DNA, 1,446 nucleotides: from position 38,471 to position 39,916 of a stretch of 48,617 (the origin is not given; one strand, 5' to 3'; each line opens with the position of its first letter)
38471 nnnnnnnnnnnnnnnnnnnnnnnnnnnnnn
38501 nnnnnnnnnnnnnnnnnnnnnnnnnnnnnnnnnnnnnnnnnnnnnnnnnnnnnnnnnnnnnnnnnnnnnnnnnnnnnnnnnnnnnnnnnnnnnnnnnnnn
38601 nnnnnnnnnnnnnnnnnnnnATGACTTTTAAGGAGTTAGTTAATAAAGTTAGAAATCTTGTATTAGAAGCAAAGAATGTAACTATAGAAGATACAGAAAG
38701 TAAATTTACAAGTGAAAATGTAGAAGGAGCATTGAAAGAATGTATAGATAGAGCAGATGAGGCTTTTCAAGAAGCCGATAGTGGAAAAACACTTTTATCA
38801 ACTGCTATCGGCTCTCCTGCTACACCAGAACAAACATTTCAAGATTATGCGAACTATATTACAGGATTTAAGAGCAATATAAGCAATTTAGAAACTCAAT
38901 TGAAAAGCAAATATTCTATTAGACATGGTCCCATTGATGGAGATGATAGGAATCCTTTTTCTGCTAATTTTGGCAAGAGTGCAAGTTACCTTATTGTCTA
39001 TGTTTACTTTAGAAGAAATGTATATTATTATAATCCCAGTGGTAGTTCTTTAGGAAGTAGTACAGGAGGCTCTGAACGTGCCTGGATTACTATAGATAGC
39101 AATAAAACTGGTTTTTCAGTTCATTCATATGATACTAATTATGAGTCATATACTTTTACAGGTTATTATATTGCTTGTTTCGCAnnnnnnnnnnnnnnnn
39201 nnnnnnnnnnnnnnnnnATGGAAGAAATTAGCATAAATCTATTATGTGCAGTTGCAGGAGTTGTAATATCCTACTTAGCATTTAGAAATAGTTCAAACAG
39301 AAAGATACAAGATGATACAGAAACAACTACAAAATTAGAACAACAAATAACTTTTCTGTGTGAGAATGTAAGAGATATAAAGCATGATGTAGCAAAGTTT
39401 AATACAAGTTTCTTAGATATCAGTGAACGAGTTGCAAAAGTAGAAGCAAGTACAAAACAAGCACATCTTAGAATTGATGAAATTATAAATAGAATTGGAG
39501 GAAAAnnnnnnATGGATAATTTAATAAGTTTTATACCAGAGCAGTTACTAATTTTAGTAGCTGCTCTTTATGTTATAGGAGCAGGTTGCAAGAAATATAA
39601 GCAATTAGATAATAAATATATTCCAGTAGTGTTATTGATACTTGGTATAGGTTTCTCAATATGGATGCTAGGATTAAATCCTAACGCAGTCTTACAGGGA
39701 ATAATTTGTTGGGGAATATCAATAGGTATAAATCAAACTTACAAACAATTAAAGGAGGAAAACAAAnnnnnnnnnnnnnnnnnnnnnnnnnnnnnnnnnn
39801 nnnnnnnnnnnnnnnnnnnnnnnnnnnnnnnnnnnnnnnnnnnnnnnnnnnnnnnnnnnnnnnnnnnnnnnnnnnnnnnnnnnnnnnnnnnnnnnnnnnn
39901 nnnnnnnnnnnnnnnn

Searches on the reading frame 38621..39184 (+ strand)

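Call 4: search_protein_families(library=pfam, proteins=[window:38621-39184:+], max_evalue=0.01)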
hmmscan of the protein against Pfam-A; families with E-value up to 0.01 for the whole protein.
window:38621-39184:+ (188 aa): 0 families

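Call 52: search_protein_families(library=phrogs, proteins=[window:38621-39184:+], max_evalue=0.001)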
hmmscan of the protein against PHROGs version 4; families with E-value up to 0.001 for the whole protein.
window:38621-39184:+ (188 aa): 5 families
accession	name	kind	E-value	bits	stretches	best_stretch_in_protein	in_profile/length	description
phrog_6966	-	unknown function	2e-124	413.4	1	1-188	1-188/188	-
phrog_9012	-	unknown function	1.8e-58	198.6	1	1-104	1-100/190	-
phrog_4184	-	unknown function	3e-23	83.4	1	1-100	1-96/406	-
phrog_7154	-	unknown function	4.2e-20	72.6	1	1-41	1-41/63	-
phrog_22732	-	unknown function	7.9e-16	58.4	1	1-22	1-22/22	-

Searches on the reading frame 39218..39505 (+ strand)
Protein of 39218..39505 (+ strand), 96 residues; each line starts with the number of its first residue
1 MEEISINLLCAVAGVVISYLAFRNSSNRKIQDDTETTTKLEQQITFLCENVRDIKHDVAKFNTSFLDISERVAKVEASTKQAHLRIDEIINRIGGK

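Call 4: search_protein_families(library=pfam, proteins=[window:39218-39505:+], max_evalue=0.01)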
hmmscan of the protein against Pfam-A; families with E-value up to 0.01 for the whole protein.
window:39218-39505:+ (96 aa): 2 families
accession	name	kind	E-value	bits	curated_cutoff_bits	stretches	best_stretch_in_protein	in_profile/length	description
PF24073.1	DUF7365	-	0.0036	17.8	27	0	32-60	68-96/101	Coiled-coil region of unknown function (DUF7365)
PF06103.16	DUF948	-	0.0092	16.6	37.2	0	11-82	9-77/89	Bacterial protein of unknown function (DUF948)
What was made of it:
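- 39218..39508 (+): A 96-aa protein in the slot immediately upstream of the holin. phiCD119, phiCD27 and pCd10_2 have an XhlA/'hemolysin' gene in that slot. Function not established. Only weak sub-threshold Pfam hits (call 4).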

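Call 52: search_protein_families(library=phrogs, proteins=[window:39218-39505:+], max_evalue=0.001)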
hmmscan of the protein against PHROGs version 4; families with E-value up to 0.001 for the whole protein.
window:39218-39505:+ (96 aa): 1 family
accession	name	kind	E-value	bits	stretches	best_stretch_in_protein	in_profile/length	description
phrog_1863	-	unknown function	1.4e-35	122.1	1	1-94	3-96/97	-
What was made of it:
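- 39218..39508 (+): phrog_1863, unknown function, E 1.4e-35 (call 52).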

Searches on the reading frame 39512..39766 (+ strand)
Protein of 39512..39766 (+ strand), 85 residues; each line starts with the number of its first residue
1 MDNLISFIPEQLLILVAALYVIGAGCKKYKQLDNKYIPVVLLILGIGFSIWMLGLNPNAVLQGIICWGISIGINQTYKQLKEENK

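Call 4: search_protein_families(library=pfam, proteins=[window:39512-39766:+], max_evalue=0.01)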
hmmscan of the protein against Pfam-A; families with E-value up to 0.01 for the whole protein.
window:39512-39766:+ (85 aa): 1 family
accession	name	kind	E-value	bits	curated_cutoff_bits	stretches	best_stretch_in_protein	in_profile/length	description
PF16079.10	Phage_holin_5_2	-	3.5e-20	72.5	29.2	1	15-80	1-76/76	Phage holin family Hol44, in holin superfamily V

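Call 52: search_protein_families(library=phrogs, proteins=[window:39512-39766:+], max_evalue=0.001)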
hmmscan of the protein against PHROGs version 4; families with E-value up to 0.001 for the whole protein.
window:39512-39766:+ (85 aa): 3 families
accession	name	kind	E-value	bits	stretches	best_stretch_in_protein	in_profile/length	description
phrog_1129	-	lysis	6.7e-39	132.8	1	2-85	1-85/86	holin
phrog_23932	-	unknown function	6e-26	91.3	1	1-33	1-33/33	-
phrog_1299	-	lysis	7.8e-06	26.6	1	13-83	11-86/100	holin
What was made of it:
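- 39512..39769 (+): Holin, 85 aa. Its stop codon overlaps the endolysin ATG (TAATG). Pfam Phage_holin_5_2, E 3.5e-20 (call 4). phrog_1129 holin, E 7e-39 (call 52).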
